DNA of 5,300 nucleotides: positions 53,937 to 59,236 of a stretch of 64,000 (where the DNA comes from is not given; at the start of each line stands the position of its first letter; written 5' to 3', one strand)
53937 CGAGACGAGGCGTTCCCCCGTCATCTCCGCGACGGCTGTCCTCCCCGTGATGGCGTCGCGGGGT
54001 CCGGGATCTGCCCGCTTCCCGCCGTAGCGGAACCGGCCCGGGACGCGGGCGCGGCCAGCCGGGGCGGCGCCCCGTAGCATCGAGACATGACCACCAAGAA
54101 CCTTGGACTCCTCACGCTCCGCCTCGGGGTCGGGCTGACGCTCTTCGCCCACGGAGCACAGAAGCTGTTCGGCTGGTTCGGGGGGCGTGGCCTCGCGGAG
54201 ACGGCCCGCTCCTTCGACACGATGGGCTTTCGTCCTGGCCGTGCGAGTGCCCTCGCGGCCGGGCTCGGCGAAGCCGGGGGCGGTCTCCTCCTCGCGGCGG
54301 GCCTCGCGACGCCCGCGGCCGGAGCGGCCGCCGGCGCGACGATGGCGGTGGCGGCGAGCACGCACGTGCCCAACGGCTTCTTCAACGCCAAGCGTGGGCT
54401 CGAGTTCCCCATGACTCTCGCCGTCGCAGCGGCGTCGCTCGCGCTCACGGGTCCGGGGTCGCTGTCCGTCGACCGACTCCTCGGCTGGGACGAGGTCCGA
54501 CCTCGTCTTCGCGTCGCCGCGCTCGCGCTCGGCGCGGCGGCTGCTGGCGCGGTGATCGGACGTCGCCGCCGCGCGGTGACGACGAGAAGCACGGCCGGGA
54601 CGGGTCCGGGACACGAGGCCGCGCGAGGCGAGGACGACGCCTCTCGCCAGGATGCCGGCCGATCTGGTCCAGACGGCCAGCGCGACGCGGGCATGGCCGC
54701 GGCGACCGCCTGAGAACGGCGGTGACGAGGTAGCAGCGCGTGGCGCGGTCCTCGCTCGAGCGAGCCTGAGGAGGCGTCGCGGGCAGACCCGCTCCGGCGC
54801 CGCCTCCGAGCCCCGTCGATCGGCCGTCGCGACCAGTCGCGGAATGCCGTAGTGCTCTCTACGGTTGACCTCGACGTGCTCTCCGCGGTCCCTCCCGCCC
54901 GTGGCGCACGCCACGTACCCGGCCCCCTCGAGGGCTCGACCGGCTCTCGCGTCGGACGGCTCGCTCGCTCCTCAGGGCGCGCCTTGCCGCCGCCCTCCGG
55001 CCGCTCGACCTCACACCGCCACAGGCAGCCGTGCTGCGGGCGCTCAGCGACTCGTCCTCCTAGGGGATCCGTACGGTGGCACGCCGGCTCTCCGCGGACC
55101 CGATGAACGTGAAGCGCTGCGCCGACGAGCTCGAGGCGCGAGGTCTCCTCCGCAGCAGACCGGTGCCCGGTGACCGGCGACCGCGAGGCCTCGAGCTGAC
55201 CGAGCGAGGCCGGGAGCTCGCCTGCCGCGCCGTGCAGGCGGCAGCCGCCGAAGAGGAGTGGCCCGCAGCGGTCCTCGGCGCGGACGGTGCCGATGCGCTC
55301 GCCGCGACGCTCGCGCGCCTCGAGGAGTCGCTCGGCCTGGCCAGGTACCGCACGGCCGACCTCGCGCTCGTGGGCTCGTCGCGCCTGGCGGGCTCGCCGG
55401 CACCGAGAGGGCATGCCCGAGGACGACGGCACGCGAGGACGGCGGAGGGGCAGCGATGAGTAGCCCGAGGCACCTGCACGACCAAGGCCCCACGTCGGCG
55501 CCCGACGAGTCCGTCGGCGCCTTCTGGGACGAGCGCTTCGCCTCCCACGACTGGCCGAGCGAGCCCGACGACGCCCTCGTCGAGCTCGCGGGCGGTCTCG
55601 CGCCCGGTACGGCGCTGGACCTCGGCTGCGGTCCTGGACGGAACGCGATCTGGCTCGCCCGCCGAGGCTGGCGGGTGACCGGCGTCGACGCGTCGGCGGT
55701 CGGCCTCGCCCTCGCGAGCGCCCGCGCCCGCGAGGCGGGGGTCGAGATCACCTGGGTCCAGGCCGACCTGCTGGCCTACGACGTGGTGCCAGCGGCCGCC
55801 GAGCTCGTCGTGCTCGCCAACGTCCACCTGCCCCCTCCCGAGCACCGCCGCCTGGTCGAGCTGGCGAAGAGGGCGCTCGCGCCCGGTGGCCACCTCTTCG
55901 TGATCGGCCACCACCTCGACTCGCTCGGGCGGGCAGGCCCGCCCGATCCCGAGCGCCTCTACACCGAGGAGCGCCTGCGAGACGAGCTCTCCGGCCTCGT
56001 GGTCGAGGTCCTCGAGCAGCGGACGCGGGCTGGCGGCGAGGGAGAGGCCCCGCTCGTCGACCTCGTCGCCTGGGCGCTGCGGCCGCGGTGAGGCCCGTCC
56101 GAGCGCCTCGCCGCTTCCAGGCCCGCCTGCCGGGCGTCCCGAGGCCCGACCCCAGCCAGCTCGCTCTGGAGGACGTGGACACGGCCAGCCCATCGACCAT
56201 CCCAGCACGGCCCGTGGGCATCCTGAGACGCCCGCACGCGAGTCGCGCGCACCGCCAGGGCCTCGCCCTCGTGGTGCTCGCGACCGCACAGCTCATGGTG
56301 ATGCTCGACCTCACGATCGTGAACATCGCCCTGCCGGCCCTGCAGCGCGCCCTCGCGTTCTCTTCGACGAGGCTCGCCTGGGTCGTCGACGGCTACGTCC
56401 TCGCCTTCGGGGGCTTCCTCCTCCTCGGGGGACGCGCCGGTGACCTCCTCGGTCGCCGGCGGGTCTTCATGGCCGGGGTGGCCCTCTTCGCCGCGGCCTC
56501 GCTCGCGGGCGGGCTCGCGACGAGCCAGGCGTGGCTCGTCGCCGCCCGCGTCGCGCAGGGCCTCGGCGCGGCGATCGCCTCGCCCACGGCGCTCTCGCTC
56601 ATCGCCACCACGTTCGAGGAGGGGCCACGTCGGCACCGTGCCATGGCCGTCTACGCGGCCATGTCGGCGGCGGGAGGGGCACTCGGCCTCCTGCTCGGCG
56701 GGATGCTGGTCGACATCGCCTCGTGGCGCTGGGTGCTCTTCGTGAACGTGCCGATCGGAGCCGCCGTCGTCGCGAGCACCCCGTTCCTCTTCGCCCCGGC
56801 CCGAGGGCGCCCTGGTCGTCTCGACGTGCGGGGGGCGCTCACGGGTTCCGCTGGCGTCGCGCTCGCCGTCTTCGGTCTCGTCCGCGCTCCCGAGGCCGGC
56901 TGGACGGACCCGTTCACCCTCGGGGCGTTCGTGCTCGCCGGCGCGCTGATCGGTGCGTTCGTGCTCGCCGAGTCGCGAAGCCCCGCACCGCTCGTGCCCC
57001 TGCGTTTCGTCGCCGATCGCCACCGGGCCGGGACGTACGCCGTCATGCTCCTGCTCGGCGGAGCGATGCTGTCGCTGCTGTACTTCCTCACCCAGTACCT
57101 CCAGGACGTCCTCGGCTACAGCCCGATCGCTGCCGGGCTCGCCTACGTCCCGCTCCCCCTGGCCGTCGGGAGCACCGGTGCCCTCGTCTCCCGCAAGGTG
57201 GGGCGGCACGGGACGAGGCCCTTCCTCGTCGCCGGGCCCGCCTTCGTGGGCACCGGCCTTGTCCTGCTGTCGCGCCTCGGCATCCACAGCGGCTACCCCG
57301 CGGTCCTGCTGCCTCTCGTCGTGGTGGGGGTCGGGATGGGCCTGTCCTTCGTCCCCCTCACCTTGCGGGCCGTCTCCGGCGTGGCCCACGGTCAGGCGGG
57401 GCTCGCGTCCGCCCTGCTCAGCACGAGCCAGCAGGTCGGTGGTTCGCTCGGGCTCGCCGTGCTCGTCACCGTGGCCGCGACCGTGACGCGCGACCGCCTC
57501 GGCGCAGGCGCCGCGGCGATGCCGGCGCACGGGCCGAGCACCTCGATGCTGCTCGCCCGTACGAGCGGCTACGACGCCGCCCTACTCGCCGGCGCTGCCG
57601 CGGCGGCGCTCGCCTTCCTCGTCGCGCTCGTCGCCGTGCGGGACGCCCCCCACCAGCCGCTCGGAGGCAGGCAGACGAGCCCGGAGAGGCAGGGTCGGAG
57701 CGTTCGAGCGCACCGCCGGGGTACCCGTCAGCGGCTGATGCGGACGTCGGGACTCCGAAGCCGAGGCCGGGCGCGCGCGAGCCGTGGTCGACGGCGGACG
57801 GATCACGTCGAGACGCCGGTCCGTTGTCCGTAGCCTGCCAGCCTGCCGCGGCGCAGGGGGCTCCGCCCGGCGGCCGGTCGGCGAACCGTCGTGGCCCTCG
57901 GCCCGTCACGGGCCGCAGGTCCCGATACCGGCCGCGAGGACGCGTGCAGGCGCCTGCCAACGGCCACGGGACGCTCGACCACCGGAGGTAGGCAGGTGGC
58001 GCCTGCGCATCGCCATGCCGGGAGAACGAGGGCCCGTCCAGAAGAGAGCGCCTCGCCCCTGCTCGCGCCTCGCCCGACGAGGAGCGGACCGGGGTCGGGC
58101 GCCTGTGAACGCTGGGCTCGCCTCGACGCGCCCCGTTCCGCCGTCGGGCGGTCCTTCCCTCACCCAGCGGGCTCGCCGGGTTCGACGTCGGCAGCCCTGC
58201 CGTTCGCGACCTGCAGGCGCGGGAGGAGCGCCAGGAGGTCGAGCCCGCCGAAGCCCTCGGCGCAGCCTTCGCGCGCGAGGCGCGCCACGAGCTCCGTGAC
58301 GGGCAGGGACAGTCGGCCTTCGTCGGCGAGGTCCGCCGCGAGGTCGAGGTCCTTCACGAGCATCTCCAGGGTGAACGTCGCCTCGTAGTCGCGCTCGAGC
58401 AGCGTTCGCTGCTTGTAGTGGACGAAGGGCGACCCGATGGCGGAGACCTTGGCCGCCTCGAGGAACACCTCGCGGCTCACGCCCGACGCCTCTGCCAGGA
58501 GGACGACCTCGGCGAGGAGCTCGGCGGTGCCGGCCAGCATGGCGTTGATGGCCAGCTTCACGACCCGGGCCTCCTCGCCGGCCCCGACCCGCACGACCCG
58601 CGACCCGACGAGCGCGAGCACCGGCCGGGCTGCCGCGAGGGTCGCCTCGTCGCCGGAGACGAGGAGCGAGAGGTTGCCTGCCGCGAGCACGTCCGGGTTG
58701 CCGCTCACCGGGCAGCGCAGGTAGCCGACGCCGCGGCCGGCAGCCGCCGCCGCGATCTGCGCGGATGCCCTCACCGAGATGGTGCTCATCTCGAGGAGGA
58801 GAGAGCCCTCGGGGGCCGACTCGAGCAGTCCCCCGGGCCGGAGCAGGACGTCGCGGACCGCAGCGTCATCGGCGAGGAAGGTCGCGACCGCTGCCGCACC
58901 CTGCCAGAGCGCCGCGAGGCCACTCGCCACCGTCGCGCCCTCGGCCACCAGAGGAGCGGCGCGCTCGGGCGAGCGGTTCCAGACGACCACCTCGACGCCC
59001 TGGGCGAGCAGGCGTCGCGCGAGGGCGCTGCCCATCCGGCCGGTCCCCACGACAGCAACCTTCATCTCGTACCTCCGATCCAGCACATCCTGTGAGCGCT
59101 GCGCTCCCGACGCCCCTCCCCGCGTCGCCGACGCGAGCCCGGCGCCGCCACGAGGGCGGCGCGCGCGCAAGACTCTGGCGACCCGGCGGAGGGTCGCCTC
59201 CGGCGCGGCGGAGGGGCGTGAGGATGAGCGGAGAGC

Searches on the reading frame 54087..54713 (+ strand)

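Call 42: search_protein_families(library=pfam, proteins=[window:54087-54713:+], max_evalue=0.001)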
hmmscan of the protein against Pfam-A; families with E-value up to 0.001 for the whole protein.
window:54087-54713:+ (208 aa): 2 families
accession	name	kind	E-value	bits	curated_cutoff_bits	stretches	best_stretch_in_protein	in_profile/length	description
PF07681.17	DoxX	-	3e-16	60.2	23.6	1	7-92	1-82/85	DoxX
PF07291.16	MauE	-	0.00061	20.5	27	1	8-89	5-83/128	Methylamine utilisation protein MauE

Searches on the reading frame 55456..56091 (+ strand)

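Call 42: search_protein_families(library=pfam, proteins=[window:55456-56091:+], max_evalue=0.001)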
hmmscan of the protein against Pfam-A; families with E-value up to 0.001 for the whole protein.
window:55456-56091:+ (211 aa): 8 families
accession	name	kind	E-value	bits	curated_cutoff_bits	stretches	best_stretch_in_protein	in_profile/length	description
PF13649.12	Methyltransf_25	-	1.9e-20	73.8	27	1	54-145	2-97/97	Methyltransferase domain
PF08241.18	Methyltransf_11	-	4e-16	59.9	21.2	1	54-149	1-95/95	Methyltransferase domain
PF13489.12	Methyltransf_23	-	1.7e-10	41.3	27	1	36-150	8-117/164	Methyltransferase domain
PF08242.18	Methyltransf_12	-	3.3e-10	41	30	1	54-147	1-98/98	Methyltransferase domain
PF13847.12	Methyltransf_31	-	1.3e-08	35.1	27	1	52-152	6-112/145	Methyltransferase domain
PF05175.20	MTS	-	1.1e-07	32.1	23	1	51-152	33-141/170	Methyltransferase small domain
PF03848.20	TehB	-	2.5e-07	30.7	20.4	1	43-87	24-68/193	Tellurite resistance protein TehB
PF05724.17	TPMT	-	0.00017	21.8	26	1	54-88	42-76/218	Thiopurine S-methyltransferase (TPMT)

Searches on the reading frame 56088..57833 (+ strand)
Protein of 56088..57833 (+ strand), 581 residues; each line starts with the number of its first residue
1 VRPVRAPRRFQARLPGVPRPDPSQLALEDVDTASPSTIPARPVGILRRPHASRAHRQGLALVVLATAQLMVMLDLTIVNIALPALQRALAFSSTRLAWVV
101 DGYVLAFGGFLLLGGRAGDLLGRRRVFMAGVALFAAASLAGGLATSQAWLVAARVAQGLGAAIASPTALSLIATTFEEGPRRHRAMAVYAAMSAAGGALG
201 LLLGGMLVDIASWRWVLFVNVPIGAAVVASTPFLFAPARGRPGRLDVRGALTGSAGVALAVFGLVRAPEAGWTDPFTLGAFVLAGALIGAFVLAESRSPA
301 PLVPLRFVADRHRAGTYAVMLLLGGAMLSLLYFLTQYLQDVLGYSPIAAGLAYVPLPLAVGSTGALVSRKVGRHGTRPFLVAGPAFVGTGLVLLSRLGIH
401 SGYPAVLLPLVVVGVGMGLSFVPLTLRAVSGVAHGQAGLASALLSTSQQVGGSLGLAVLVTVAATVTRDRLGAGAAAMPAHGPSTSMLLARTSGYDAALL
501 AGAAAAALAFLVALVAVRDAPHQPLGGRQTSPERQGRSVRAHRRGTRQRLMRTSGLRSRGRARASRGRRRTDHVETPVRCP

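Call 42: search_protein_families(library=pfam, proteins=[window:56088-57833:+], max_evalue=0.001)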
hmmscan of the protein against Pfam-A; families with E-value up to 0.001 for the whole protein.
window:56088-57833:+ (581 aa): 1 family
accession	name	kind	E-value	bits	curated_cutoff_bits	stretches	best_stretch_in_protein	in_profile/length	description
PF07690.21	MFS_1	-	4.1e-49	167.8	33.4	1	64-455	1-346/347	Major Facilitator Superfamily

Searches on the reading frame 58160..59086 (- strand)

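Call 42: search_protein_families(library=pfam, proteins=[window:58160-59086:-], max_evalue=0.001)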
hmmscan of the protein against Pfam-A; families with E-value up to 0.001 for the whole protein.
window:58160-59086:- (308 aa): 10 families
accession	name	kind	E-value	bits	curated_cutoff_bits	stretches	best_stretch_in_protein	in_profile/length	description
PF03446.21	NAD_binding_2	-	3.6e-38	131.6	21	1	9-168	1-161/161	NAD binding domain of 6-phosphogluconate dehydrogenase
PF14833.11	NAD_binding_11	-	2.3e-21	76.7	30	1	173-288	3-119/122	NAD-binding of NADP-dependent 3-hydroxyisobutyrate dehydrogenase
PF03807.23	F420_oxidored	-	1.2e-08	35.9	21.6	1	9-51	1-45/94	NADP oxidoreductase coenzyme F420-dependent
PF01488.26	Shikimate_DH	-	4.5e-08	33.7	24.3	1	6-53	11-59/138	Shikimate / quinate 5-dehydrogenase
PF02826.25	2-Hacid_dh_C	-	2e-07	31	25.1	1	6-73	35-101/178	D-isomer specific 2-hydroxyacid dehydrogenase, NAD binding domain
PF02254.24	TrkA_N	-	3.2e-05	24.6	23.8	1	10-56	1-47/116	TrkA-N domain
PF02558.23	ApbA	-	3.9e-05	23.8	22.2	1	10-57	1-47/150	Ketopantoate reductase PanE/ApbA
PF01210.29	NAD_Gly3P_dh_N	-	8.6e-05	23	23.1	1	9-45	1-37/158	NAD-dependent glycerol-3-phosphate dehydrogenase N-terminus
PF02737.24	3HCDH_N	-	0.00013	22.4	22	1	9-45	1-37/180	3-hydroxyacyl-CoA dehydrogenase, NAD binding domain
PF13460.12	NAD_binding_10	-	0.00021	21.7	27.2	0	14-74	2-61/184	NAD(P)H-binding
